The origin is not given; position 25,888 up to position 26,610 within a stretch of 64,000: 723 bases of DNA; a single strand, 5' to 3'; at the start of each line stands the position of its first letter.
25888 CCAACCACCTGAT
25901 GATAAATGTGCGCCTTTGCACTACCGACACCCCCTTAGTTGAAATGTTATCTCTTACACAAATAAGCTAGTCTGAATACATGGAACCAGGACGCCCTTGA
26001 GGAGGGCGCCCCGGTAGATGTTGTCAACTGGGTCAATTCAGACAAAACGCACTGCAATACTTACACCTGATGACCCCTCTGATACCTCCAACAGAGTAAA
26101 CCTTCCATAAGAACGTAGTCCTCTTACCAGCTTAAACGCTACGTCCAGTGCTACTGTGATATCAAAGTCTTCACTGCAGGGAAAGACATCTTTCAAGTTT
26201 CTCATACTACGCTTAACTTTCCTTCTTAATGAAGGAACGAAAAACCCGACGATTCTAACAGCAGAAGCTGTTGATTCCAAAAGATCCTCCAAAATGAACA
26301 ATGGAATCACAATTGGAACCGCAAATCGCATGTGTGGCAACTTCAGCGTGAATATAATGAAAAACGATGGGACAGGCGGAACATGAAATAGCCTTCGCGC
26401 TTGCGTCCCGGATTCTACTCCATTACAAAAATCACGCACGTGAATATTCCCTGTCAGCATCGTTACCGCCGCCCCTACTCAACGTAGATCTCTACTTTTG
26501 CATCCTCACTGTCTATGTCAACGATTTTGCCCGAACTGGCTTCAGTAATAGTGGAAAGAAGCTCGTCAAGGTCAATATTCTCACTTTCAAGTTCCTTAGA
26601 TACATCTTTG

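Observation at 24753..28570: Conserved-looking but uncharacterised envelope module: DUF2089 zinc-ribbon/HTH, DUF4097 beta-helix, small SHOCT-like paralogue, unknown protein, DUF360 holin-like protein and Cof HAD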

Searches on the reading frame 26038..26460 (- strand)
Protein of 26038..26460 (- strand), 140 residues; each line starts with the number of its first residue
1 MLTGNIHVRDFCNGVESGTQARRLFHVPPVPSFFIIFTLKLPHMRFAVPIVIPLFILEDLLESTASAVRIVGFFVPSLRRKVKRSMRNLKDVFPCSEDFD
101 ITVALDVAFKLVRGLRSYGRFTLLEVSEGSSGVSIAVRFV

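Call 3: search_protein_families(library=pfam, proteins=[window:26038-26460:-], max_evalue=0.01)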
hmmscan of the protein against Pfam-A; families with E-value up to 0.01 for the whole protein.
window:26038-26460:- (140 aa): 0 families

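Call 4: search_protein_families(library=ncbifam, proteins=[window:26038-26460:-], max_evalue=0.01)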
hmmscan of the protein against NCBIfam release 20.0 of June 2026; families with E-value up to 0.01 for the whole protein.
window:26038-26460:- (140 aa): 0 families

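Call 15: find_homologous_proteins(query=window:26038-26460:-, max_evalue=0.01)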
Query window:26038-26460:- (140 aa): 8 proteins with E <= 0.01 among 29 candidates.
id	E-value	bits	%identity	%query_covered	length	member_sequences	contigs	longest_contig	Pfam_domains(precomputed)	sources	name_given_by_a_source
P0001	3.9e-84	297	99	100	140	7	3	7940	-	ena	-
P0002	7.2e-38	148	67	73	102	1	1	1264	-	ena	-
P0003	2.0e-35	140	56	85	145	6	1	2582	-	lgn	-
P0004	3.8e-34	136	56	85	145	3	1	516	-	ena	-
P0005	2.5e-32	130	56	89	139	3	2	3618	-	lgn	-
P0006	4.8e-31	125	55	88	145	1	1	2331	-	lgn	-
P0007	4.6e-30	122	57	81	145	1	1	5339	-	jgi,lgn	jgi:hypothetical protein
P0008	4.7e-26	109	53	79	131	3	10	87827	-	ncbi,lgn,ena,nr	ncbi:MAG: hypothetical protein GX795_02755 [Firmicutes bacterium]|nr:hypothetical protein [Bacillota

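Call 17: find_encoding_contigs(protein=P0008, flank=8000, max_places=4)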
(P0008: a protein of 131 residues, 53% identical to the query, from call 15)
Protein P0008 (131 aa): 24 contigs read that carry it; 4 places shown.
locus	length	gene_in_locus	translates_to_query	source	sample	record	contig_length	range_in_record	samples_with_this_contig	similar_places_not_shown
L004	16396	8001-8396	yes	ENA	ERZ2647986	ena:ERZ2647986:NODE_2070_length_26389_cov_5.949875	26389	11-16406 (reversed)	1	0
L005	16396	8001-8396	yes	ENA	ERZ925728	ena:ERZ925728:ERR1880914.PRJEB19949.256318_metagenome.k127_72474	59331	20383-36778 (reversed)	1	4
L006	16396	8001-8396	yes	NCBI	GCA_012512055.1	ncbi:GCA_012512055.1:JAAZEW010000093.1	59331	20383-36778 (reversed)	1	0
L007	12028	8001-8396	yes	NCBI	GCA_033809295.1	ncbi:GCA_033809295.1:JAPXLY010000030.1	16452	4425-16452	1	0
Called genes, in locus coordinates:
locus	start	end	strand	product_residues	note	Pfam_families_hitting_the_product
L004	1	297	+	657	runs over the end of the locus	PF04851:ResIII, PF17757:UvrB_inter, PF27431:UvrB_3rd, PF00271:Helicase_C, PF12344:UvrB, PF02151:UVR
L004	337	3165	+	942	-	PF00005:ABC_tran (faint), PF02463:SMC_N (faint), PF03193:RsgA_GTPase (faint), PF13191:AAA_16 (faint), PF13304:AAA_21 (faint), PF13555:AAA_29 (faint), PF17760:UvrA_inter, PF17755:UvrA_DNA-bind, +1 more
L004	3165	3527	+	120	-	PF01541:GIY-YIG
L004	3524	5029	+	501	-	PF27096:UvrC_M, PF02151:UVR (weak), PF22920:UvrC_RNaseH, PF08459:UvrC_RNaseH_dom, PF00633:HHH (faint), PF14520:HHH_5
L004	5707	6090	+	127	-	PF22747:Zn_ribbon_DUF2089, PF09862:DUF2089, PF13556:HTH_30 (faint)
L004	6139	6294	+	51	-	-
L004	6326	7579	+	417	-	PF22746:SHOCT-like_DUF2089-C, PF13349:DUF4097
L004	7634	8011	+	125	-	PF22746:SHOCT-like_DUF2089-C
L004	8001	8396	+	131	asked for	-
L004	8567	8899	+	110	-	PF04020:Phage_holin_4_2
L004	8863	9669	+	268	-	PF00702:Hydrolase (weak), PF08282:Hydrolase_3, PF05116:S6PP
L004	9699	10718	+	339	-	PF01336:tRNA_anti-codon, PF01966:HD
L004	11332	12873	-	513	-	PF00912:Transgly, PF00905:Transpeptidase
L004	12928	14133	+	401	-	PF01676:Metalloenzyme, PF10143:PhosphMutase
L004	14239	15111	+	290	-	PF19293:CdaA_N (weak), PF02457:DAC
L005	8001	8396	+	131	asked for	-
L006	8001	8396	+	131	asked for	-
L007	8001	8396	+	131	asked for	-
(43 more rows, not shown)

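Call 46: predict_structure(alignment_id=A1)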
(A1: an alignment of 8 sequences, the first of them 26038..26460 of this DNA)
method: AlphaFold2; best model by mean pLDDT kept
length: 140 residues; sequences in the alignment: 8
mean_pLDDT: 52.1   pTM: 0.40
mean pLDDT of the five models: 52.1, 51.3, 51.1, 49.2, 49.2
residues with pLDDT >= 90: 0; 70-90: 10; 50-70: 73; < 50: 57
segments of 3 or more residues with pLDDT < 50: 1-30, 93-96, 119-140
pLDDT, mean of each block of 10 residues (from residue 1): 31 31 40 60 61 68 72 60 57 53 63 59 36 39
secondary structure, 60 per line:
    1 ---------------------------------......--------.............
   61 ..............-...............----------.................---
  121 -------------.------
elements in order: E34-39 E48-53 H54-74 H76-90 H101-117

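Call 50: search_protein_representatives(alignment_id=A1)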
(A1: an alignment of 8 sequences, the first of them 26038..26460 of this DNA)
Query: 8 sequences, 145 profile positions. Proteins with E-value up to 0.001 (for the whole library): 43; up to 1e-10: 9; up to 1e-30: 4. The best 43 are listed.
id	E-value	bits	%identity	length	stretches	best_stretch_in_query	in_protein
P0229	3.8e-70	250.6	-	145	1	1-145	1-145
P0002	2.3e-47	176.7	-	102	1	44-145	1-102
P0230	6.6e-39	149.3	-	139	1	9-103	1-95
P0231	1.0e-37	145.4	-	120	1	33-145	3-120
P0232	2.0e-27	112.0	-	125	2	35-91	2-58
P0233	4.5e-24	101.2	-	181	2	31-96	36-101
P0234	1.5e-19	86.5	-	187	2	32-90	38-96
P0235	9.6e-19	83.9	-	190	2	22-80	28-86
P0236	3.3e-13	66.0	-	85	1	33-76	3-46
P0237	1.4e-10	57.4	-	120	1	37-133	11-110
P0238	7.1e-10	55.2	-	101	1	35-145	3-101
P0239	1.5e-09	54.1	-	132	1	30-141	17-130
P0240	3.5e-09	52.9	-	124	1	30-140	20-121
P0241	7.8e-09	51.8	-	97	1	41-140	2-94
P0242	1.1e-08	51.4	-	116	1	36-141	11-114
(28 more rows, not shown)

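Call 53: search_protein_families(library=padloc, proteins=[window:26038-26460:-], max_evalue=0.01)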
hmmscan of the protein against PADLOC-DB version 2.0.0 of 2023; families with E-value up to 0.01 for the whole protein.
window:26038-26460:- (140 aa): 0 families

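Call 73: search_protein_families(library=phrogs, proteins=[window:26038-26460:-], max_evalue=0.001)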
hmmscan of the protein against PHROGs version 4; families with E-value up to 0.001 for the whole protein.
window:26038-26460:- (140 aa): 0 families
